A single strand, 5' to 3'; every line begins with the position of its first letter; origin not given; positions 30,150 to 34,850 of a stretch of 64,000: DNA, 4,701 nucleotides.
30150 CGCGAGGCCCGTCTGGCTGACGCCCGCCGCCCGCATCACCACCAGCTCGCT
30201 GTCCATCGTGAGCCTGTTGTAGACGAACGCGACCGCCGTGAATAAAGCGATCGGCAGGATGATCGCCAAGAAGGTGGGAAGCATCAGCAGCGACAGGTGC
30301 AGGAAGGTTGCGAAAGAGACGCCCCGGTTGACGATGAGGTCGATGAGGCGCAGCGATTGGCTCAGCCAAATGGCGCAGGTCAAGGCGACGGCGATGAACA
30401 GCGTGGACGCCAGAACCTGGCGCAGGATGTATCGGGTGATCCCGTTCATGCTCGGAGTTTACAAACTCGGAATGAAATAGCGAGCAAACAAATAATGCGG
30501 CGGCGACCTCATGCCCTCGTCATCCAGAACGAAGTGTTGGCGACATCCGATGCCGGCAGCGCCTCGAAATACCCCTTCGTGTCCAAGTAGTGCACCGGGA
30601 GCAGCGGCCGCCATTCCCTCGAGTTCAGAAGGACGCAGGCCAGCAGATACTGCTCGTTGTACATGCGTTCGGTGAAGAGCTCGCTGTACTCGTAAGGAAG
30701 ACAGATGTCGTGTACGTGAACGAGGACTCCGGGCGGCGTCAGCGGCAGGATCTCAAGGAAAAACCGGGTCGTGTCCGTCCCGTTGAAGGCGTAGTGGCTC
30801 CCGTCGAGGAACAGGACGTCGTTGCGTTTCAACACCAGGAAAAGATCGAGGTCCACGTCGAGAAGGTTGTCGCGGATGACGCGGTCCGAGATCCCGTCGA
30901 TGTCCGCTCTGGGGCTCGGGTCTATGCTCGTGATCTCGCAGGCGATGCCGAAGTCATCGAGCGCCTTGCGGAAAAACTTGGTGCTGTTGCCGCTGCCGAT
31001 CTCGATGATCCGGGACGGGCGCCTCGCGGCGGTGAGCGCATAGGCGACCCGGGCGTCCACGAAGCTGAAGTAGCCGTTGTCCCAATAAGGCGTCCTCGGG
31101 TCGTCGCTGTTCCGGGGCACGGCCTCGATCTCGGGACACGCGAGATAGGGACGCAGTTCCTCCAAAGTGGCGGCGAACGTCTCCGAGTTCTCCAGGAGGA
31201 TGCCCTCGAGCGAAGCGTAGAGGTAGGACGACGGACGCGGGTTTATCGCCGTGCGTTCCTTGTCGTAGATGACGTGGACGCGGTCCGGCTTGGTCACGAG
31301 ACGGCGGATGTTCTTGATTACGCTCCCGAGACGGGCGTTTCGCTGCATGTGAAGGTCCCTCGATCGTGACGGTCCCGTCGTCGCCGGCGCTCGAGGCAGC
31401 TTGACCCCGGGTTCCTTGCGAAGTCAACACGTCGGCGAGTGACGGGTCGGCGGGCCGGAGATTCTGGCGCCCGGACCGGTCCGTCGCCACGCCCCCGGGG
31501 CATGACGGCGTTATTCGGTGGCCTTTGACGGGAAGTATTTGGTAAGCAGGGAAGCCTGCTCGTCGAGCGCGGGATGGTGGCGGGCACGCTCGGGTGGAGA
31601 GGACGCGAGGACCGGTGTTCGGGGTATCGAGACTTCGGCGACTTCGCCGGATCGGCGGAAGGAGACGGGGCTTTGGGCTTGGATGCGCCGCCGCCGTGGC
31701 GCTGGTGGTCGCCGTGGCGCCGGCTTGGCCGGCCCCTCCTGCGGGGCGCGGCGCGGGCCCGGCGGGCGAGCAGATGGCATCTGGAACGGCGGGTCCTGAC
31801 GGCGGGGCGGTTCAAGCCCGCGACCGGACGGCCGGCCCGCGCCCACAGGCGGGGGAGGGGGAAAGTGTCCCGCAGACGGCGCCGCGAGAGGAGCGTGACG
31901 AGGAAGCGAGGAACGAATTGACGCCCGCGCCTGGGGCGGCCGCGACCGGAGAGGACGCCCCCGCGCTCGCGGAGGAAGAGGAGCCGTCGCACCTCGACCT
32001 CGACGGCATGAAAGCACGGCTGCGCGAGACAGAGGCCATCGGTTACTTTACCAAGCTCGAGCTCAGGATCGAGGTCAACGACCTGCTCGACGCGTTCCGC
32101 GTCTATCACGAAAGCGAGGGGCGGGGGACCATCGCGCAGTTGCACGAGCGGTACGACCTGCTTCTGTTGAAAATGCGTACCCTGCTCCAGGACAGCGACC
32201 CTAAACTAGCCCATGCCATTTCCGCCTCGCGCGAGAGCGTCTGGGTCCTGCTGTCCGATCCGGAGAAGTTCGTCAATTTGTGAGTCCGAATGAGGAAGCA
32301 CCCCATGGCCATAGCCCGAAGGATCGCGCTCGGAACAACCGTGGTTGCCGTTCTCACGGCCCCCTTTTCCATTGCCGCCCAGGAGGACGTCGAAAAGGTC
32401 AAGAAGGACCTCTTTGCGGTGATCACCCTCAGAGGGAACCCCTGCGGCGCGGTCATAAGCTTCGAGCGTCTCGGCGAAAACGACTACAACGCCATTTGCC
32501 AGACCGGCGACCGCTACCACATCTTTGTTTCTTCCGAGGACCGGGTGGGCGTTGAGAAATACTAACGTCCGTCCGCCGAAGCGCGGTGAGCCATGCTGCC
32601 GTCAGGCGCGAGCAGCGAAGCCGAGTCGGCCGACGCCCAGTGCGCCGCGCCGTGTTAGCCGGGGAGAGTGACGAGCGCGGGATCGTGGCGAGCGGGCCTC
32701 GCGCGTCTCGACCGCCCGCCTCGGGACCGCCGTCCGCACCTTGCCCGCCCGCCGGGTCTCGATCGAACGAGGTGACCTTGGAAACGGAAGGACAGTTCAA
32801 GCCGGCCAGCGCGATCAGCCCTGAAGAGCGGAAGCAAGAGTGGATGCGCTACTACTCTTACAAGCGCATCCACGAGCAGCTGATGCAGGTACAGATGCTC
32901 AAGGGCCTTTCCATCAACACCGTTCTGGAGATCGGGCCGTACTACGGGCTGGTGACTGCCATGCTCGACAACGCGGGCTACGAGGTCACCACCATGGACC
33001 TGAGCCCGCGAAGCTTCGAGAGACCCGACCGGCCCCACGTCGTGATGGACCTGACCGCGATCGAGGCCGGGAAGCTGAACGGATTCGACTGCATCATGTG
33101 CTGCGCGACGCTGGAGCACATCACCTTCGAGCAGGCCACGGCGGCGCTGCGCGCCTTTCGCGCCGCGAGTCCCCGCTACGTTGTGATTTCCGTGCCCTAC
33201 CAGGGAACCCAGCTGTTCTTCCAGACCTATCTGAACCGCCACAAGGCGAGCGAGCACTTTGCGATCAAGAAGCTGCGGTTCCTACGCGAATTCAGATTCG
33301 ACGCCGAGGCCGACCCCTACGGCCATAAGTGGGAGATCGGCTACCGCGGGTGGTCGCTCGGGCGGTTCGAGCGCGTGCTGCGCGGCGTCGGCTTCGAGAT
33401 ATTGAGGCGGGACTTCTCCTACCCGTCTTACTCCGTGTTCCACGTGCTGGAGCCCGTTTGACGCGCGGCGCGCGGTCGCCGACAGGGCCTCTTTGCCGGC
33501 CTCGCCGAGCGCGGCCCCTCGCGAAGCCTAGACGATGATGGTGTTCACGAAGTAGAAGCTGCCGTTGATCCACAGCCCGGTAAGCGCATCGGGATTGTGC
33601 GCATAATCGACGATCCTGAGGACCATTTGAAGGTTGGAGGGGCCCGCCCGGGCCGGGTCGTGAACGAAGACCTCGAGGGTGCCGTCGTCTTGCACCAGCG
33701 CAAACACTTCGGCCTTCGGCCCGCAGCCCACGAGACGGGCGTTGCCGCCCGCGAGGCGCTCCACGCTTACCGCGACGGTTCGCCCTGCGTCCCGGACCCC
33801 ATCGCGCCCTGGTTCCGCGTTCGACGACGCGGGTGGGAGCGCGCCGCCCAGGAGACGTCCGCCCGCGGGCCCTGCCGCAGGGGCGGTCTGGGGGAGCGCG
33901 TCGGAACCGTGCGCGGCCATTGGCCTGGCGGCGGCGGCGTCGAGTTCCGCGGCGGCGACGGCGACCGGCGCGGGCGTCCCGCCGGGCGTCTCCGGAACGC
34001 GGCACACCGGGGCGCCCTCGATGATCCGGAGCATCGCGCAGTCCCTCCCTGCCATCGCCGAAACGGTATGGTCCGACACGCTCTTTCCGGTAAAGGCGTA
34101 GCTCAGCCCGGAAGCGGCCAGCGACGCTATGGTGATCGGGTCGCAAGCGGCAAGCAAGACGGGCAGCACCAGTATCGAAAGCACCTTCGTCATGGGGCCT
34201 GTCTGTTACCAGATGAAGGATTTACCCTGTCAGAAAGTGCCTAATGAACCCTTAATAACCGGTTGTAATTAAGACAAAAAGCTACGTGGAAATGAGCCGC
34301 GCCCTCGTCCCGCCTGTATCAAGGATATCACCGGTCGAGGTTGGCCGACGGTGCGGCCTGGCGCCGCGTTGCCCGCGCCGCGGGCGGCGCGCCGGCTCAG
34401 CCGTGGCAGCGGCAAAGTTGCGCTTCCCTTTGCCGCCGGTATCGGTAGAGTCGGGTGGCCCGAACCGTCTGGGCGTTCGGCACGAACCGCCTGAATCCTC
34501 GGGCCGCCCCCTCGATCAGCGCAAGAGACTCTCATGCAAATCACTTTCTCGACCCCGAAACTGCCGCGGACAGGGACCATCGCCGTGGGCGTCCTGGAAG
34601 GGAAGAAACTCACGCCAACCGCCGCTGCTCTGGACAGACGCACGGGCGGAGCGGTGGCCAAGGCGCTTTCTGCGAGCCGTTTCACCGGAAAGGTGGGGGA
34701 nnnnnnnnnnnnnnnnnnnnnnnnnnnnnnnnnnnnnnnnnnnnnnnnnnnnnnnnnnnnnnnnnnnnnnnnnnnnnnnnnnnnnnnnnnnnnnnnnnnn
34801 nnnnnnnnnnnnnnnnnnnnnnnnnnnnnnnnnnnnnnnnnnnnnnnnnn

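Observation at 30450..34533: Lower-GC ~3.7 kb insertion between lptF and pepA: two SAM methyltransferases, two secreted proteins and a lipoprotein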

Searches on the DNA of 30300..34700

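Call 84: search_rna_families(source=window, start=30300, end=34700, threshold=evalue, max_evalue=1)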
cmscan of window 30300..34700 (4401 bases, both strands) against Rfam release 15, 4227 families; matches with E-value up to 1: 0.
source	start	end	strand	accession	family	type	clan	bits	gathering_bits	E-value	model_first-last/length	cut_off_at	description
